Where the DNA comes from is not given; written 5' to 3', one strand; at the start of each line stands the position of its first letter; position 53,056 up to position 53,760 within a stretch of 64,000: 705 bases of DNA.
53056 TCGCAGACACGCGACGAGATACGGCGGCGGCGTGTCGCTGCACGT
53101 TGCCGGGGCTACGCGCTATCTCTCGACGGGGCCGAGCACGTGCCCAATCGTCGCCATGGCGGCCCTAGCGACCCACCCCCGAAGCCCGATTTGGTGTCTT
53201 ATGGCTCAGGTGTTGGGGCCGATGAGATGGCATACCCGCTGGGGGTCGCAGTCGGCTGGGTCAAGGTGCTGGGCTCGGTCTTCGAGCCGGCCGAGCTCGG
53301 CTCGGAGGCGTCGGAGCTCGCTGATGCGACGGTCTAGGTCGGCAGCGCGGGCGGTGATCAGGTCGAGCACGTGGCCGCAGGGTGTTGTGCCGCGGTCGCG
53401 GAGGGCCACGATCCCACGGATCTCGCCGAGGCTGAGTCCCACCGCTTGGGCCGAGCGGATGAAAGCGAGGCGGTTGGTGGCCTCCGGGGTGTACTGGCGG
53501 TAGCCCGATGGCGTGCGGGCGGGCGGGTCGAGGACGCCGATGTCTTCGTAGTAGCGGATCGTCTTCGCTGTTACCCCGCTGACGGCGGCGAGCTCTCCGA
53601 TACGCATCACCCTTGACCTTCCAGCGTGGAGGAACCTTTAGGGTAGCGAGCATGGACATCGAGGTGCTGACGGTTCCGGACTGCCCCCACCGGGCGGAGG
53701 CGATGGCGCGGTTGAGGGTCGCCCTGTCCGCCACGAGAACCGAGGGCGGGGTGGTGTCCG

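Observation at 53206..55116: Non-canonical organometal cassette: MerR, a thioredoxin-like/MerB fusion and a two-Cys membrane protein, without merA, merT or merP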

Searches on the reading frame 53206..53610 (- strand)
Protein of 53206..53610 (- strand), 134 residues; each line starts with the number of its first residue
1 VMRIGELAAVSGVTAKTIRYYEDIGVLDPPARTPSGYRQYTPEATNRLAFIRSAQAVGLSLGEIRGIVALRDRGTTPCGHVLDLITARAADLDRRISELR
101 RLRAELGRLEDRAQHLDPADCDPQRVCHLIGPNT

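Call 3: search_protein_families(library=pfam, proteins=[window:53206-53610:-], max_evalue=0.1)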
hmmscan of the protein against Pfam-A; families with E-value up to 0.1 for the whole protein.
window:53206-53610:- (134 aa): 3 families
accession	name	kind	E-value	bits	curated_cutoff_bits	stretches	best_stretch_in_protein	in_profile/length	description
PF13411.12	MerR_1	-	7e-20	71.3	21.6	1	2-68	1-66/69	MerR HTH family regulatory protein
PF09278.17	MerR-DNA-bind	-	1.8e-19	70.5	25.4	1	46-108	2-64/65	MerR, DNA binding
PF00376.29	MerR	-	1.2e-15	57.5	28.2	1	3-40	1-38/38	MerR family regulatory protein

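Call 4: search_protein_families(library=ncbifam, proteins=[window:53206-53610:-], max_evalue=0.1)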
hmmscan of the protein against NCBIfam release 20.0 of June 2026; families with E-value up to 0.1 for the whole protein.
window:53206-53610:- (134 aa): 19 families
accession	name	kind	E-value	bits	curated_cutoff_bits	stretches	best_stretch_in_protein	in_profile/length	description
TIGR02044.1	CueR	equivalog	4.4e-27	94.7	147.4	1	2-121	1-120/127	Cu(I)-responsive transcriptional regulator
NF007069.0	PRK09514.1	equivalog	5.2e-27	94.5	143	1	1-111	1-112/141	Zn(2+)-responsive transcriptional regulator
TIGR02043.1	ZntR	equivalog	3.4e-26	91.9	167.95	1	1-111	1-112/131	Zn(2+)-responsive transcriptional regulator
TIGR02047.1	CadR-PbrR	equivalog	4e-25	88.3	151.45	1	2-117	1-116/127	Cd(II)/Pb(II)-responsive transcriptional regulator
TIGR02051.1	MerR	equivalog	4.4e-25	88.3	150.85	1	3-115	1-111/124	mercury resistance transcriptional regulator MerR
NF007590.0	PRK10227.1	equivalog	3.3e-19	69.3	244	1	2-122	1-121/135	Cu(I)-responsive transcriptional regulator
NF041849.1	trans_regNmlR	equivalog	1.8e-15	57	175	1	2-114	1-110/117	stress response transcriptional regulator NmlR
TIGR01950.1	SoxR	equivalog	3.8e-14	52.6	116.9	1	2-106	2-106/142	redox-sensitive transcriptional activator SoxR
NF010315.0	PRK13752.1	subfamily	7.7e-13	48.7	261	1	3-109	9-113/144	mercury resistance transcriptional regulator MerR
NF050798.1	TF_FtsR_Actino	equivalog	4.4e-10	40.1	150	1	12-76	16-80/223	transcriptional regulator FtsR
TIGR02054.1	MerD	equivalog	8.6e-09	35.9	103.65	1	3-90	5-97/120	mercuric resistance transcriptional repressor MerD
NF047375.1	HeatShock_HspR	equivalog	3.3e-08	33.4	105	1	4-73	6-75/92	heat shock protein transcriptional repressor HspR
NF033783.1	coreg_MerD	equivalog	3.2e-06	27.6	170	1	5-67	7-69/121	mercury resistance co-regulator MerD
NF053782.1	ChlnTransRegdde3219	equivalog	3.3e-06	26.8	450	1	3-68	8-73/278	choline utilization transcriptional activator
NF053740.1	TransRegTnrAGPos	equivalog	3e-05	24.1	140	1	2-69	13-79/108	hypothetical protein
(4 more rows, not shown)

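Call 27: search_solved_structures(query=window:53206-53610:-, max_evalue=0.00001, show_alignments=5)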
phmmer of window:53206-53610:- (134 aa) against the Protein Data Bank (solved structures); distinct sequences matched with E-value up to 0.00001: 17.
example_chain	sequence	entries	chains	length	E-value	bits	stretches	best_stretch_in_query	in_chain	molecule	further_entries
4ua1_A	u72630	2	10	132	1.4e-21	80.4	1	2-114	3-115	Regulatory protein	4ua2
5gpe_A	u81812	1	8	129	1.5e-18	70.6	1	1-110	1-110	Transcriptional regulator, MerR-family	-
6ldi_G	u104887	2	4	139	5.6e-18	68.8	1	2-122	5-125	HTH-type transcriptional regulator CueR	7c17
6jyw_A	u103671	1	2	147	6.4e-18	68.6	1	2-121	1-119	CadR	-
1q05_A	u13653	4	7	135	7.8e-18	68.3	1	2-122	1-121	Transcriptional regulator cueR | HTH-type transcriptional regulator CueR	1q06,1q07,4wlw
6xh7_G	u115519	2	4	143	9.4e-18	68.1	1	2-122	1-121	HTH-type transcriptional regulator CueR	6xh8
6jgf_A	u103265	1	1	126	2.2e-17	66.9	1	2-120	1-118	CadR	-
6jgv_A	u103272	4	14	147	3.3e-17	66.3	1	2-121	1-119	CadR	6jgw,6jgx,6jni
4wls_A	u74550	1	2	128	6.6e-17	65.3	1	2-120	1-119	HTH-type transcriptional regulator CueR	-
5crl_A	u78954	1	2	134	1.7e-11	47.8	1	3-109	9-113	Mercuric resistance operon regulatory protein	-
3gp4_A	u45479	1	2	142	6.4e-10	42.7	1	3-119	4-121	Transcriptional regulator, MerR family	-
2vz4_A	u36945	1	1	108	6.7e-10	42.7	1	3-96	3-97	HTH-TYPE TRANSCRIPTIONAL ACTIVATOR TIPA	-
3hh0_A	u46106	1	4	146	9.7e-10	42.2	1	4-75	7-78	Transcriptional regulator, MerR family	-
1jbg_A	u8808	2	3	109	2.2e-07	34.6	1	4-67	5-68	transcription activator of multidrug-efflux transporter genes mta | transcription activator MtaN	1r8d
5xql_A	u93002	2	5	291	9.9e-07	32.4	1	1-109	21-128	Multidrug-efflux transporter 1 regulator | C-di-GMP-binding multidrug transporter transcriptional regulator BrlR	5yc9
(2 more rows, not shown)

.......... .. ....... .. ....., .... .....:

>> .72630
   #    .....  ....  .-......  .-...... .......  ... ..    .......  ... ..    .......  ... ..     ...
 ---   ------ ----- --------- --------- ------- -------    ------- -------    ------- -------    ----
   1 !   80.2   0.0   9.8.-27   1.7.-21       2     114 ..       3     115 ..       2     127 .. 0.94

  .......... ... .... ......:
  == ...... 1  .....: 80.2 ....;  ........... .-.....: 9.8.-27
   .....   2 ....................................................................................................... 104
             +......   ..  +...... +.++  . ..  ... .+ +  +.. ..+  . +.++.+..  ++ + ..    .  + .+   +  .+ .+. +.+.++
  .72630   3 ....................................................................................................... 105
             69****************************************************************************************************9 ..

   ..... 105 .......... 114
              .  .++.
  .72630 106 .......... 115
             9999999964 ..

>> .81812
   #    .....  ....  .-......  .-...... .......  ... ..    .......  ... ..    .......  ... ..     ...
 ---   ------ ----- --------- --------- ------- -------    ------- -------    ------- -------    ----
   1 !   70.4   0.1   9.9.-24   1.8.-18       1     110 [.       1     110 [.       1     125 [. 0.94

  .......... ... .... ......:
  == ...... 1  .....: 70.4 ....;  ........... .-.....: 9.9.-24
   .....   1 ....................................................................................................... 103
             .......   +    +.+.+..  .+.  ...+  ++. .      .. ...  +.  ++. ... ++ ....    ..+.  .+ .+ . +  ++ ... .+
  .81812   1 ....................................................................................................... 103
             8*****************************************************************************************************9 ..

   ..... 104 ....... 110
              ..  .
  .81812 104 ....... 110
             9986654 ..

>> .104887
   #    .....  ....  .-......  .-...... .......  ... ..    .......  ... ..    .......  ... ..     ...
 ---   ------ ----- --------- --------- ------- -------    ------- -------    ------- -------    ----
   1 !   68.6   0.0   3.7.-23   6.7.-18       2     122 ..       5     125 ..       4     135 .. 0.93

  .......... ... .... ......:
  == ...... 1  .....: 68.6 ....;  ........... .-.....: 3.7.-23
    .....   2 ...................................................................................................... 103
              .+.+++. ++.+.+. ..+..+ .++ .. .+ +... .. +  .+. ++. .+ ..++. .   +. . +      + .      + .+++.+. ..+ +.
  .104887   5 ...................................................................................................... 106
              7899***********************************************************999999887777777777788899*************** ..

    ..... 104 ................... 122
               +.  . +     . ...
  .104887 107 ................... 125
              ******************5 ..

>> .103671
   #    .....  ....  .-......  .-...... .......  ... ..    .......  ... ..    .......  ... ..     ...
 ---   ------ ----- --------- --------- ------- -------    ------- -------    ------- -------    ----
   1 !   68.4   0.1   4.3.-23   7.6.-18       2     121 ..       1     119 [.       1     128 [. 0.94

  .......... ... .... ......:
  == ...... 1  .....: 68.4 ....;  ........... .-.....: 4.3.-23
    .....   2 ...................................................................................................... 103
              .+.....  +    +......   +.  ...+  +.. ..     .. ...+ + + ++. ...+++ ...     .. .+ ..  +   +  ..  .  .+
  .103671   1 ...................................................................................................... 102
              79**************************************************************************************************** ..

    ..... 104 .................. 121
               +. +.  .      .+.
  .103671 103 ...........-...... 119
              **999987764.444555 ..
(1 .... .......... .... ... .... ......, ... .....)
